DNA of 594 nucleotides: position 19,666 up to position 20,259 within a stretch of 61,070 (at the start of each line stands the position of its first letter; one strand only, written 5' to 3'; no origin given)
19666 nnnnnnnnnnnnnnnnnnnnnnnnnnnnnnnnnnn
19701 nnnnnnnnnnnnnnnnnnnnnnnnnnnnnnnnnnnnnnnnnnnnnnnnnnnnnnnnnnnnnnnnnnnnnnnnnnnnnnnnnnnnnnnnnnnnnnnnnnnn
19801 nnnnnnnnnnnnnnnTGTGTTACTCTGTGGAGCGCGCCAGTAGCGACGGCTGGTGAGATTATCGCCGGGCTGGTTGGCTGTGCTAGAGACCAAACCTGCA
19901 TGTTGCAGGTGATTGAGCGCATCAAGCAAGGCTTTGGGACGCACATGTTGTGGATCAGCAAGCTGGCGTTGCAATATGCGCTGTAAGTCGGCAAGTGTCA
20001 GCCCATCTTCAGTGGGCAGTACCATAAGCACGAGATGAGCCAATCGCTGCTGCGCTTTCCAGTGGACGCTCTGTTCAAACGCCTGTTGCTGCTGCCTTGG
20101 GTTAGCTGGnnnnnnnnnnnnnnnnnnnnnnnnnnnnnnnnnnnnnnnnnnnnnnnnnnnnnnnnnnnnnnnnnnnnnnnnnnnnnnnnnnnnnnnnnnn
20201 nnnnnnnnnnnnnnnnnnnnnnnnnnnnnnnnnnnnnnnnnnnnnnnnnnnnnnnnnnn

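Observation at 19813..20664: H-NOX heme sensor domain fused to a winged-helix-like tail: candidate one-component NO/O2-responsive regulator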

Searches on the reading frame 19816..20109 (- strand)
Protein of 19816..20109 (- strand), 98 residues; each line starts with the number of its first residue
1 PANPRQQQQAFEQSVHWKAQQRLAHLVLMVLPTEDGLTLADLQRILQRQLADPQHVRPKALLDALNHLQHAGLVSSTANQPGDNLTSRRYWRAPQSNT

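Call 26: search_protein_representatives(protein=window:19816-20109:-)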
Query: 98 residues. Proteins with E-value up to 0.001 (for the whole library): 48; up to 1e-10: 28; up to 1e-30: 0. The best 48 are listed.
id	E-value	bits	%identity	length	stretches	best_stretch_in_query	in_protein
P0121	4.0e-25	104.0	60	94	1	11-96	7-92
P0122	2.7e-24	101.4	62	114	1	11-96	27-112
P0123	2.1e-23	98.5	54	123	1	3-97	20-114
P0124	2.4e-23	98.3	56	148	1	12-96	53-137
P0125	8.3e-23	96.6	53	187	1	1-96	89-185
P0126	3.3e-19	85.1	60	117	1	25-96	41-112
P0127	2.6e-17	79.0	49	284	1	1-96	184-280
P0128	6.3e-17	77.8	48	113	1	9-95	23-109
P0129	7.2e-17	77.6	48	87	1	16-96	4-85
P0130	1.5e-16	76.6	51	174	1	11-95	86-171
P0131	7.1e-16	74.4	54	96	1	14-92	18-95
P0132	1.3e-15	73.6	52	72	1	27-95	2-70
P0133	1.4e-15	73.5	47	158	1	9-96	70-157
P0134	2.1e-15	72.9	47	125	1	11-95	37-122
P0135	2.3e-15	72.8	52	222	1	9-94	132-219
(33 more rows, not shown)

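Call 36: predict_structure(alignment_id=A2)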
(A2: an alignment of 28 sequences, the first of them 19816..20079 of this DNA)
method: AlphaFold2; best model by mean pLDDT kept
length: 88 residues; sequences in the alignment: 28
mean_pLDDT: 65.5   pTM: 0.49
mean pLDDT of the five models: 65.5, 56.4, 55.6, 49.7, 49.6
residues with pLDDT >= 90: 0; 70-90: 36; 50-70: 46; < 50: 6
segments of 3 or more residues with pLDDT < 50: 85-88
pLDDT, mean of each block of 10 residues (from residue 1): 61 74 65 77 69 76 59 55 49
secondary structure, 60 per line:
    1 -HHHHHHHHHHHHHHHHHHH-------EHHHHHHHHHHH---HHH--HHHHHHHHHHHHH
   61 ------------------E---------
elements in order: H2-20 H29-39 H48-60

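Call 38: search_solved_structures(query=A2, max_evalue=10, show_alignments=3)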
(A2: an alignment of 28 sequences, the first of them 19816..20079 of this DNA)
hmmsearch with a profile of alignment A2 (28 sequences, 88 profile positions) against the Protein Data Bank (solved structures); distinct sequences matched with E-value up to 10: 2.
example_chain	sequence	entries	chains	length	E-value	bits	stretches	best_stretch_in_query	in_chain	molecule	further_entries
6s6y_D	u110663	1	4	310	0.032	17.3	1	19-80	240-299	Formylmethanofuran--tetrahydromethanopterin formyltransferase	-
5aj4_AB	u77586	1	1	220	1.4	12.1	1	42-82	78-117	MITORIBOSOMAL PROTEIN US2M, MRPS2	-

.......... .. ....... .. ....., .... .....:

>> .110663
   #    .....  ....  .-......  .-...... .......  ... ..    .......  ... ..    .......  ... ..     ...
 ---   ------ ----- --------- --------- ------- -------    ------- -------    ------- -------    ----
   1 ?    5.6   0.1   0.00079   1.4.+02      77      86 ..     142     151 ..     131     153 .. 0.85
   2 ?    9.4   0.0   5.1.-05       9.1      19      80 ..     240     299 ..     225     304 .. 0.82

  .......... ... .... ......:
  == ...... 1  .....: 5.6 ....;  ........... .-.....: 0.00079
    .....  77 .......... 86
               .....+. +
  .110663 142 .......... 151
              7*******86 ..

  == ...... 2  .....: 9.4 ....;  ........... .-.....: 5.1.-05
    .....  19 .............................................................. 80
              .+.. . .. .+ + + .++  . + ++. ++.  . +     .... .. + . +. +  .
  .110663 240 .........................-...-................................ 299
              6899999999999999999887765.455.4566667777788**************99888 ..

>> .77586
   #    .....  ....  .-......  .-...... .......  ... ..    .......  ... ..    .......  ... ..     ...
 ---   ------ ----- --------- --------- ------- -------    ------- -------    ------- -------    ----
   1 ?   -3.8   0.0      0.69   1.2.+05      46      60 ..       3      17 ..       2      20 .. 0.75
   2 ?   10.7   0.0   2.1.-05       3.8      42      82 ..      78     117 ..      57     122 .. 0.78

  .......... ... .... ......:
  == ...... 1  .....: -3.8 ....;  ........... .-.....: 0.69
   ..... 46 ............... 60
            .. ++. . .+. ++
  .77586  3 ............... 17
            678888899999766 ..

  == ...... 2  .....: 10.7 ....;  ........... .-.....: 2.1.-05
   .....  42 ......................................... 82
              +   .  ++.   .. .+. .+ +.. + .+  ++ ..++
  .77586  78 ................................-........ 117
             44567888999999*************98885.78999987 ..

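Call 39: search_protein_families(library=pfam, alignment_id=A2, max_evalue=10)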
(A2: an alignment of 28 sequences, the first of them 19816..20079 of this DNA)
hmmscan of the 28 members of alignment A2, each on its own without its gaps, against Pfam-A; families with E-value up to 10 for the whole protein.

A. member 1, window:19816-20079:- (88 aa): 4 families
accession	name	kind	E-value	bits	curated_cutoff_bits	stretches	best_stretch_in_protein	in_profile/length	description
PF13545.12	HTH_Crp_2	-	0.037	14.4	27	1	11-66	1-54/70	Crp-like helix-turn-helix domain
PF01047.28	MarR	-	0.072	13.4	24.6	1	28-69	11-52/59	MarR family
PF21128.4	MCM4_WHD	-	0.08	13.5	24.4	1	8-67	5-65/75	MCM4, winged helix domain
PF02082.26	Rrf2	-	0.12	12.9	30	1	35-67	24-56/132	Iron-dependent Transcriptional regulator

B. families by the number of members that match (of 28 scanned): 21 families
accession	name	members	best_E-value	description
PF21128.4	MCM4_WHD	17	0.00055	MCM4, winged helix domain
PF03551.20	PadR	7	0.016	Transcriptional regulator PadR-like family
PF02082.26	Rrf2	4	0.062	Iron-dependent Transcriptional regulator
PF14772.11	NYD-SP28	2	0.039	Sperm tail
PF09900.14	DUF2127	2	0.083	Predicted membrane protein (DUF2127)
PF12872.13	OST-HTH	1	0.018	OST-HTH/LOTUS domain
PF23719.1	VapB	1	0.026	Antitoxin VapB-like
PF13545.12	HTH_Crp_2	1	0.037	Crp-like helix-turn-helix domain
PF05157.20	MshEN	1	0.068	MshEN domain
PF01047.28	MarR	1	0.072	MarR family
PF06888.18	Put_Phosphatase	1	0.086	Putative Phosphatase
PF21609.2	Toxofilin-like_dom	1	0.089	Toxofilin-like domain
PF04963.19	Sigma54_CBD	1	0.091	Sigma-54 factor, core binding domain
PF12021.13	DUF3509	1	0.095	Protein of unknown function (DUF3509)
PF02735.22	Ku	1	0.14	Ku70/Ku80 beta-barrel domain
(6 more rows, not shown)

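Call 41: fold_search(model_id=the predicted structure, library=pdb)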
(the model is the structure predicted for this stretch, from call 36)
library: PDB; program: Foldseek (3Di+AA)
matches with E <= 10: 155; with E <= 0.001: 0
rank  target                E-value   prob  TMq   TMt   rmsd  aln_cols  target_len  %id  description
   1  9ire_B                6.4e-01  0.69  0.55  0.37   4.6        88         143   18  CRYSTAL STRUCTURE OF Bacillus cereus FERRIC UPTAKE REGULATOR (released 2025-07-23)
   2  9j8o_N                7.2e-01  0.82  0.57  0.63   3.9        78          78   15  Cryo-EM structure of BAF-Lamin A/C IgF-H1-nucleosome complex (released 2025-02-26)
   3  3o2p_E                7.7e-01  0.87  0.61  0.62   3.8        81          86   17  A Dual E3 Mechanism for Rub1 Ligation to Cdc53: Dcn1(P)-Cdc53(WHB) (released 2010-09-15)
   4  3s93_B                1.0e+00  0.60  0.48  0.52   3.0        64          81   16  Crystal structure of conserved motif in TDRD5 (released 2011-08-31)
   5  7xvl_o                1.1e+00  0.69  0.56  0.61   3.9        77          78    9  Crystal Structure of Nucleosome-H1.0 Linker Histone Assembly (sticky-169an DNA fragment) (released 2023-05-24)
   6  7nhk_V                1.2e+00  0.20  0.28  0.24   6.6        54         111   22  LsaA, an antibiotic resistance ABCF, in complex with 70S ribosome from Enterococcus faecalis (released 2021-05-05)
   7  8h0v_u                1.2e+00  0.44  0.48  0.55   4.2        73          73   18  RNA polymerase II transcribing a chromatosome (type I) (released 2022-12-07)
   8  4ets_B                1.4e+00  0.54  0.56  0.36   7.2        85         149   18  Crystal structure of Campylobacter jejuni ferric uptake regulator (released 2012-06-20)
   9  1tbx_B                1.5e+00  0.66  0.53  0.52   3.6        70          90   18  Crystal structure of SSV1 F-93 (released 2004-07-13)
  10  6dk4_A                1.6e+00  0.69  0.57  0.39   3.9        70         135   21  Crystal structure of Campylobacter jejuni peroxide stress regulator (released 2018-06-13)
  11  7vwv_B                1.7e+00  0.66  0.49  0.57   1.9        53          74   15  The crystal structure of African swine fever virus I73R (released 2022-11-16)
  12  1d3y_B                1.8e+00  0.28  0.39  0.15   3.7        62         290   16  STRUCTURE OF THE DNA TOPOISOMERASE VI A SUBUNIT (released 1999-11-05)
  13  8khp_C                1.9e+00  0.44  0.55  0.09   4.4        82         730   10  CULLIN3-KLHL22-RBX1 E3 ligase (released 2023-12-13)
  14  2hfh_MODEL_1_A        1.9e+00  0.30  0.49  0.47   4.6        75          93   16  THE NMR STRUCTURES OF A WINGED HELIX PROTEIN: GENESIS, 20 STRUCTURES (released 1998-06-17)
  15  3ol4_B                1.9e+00  0.25  0.38  0.36   3.9        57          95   14  Crystal structure of a putative uncharacterized protein from Mycobacterium smegmatis, an ortholog of Rv0543c (released 2010-09-08)
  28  6la9_S                2.3e+00  0.44  0.55  0.64   3.8        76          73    8  349 bp di-nucleosome harboring cohesive DNA termini assembled with linker histone H1.0 (high cryoprotectant) (released 2020-10-07)
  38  9ipu_I                2.9e+00  0.44  0.57  0.67   3.3        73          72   10  cryo-EM structure of the RNF168(1-193)/UbcH5c-Ub ubiquitylation module bound to H1.0-K63-Ub3 modified chromatosome (released 2024-10-02)
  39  7kbf_K                2.9e+00  0.21  0.47  0.52   4.5        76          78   18  H1.8 bound nucleosome isolated from metaphase chromosome in Xenopus egg extract (oligo fraction) (released 2021-09-15)
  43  7k5y_U                3.1e+00  0.25  0.49  0.55   4.1        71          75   17  Cryo-EM structure of a chromatosome containing human linker histone H1.4 (released 2020-11-25)
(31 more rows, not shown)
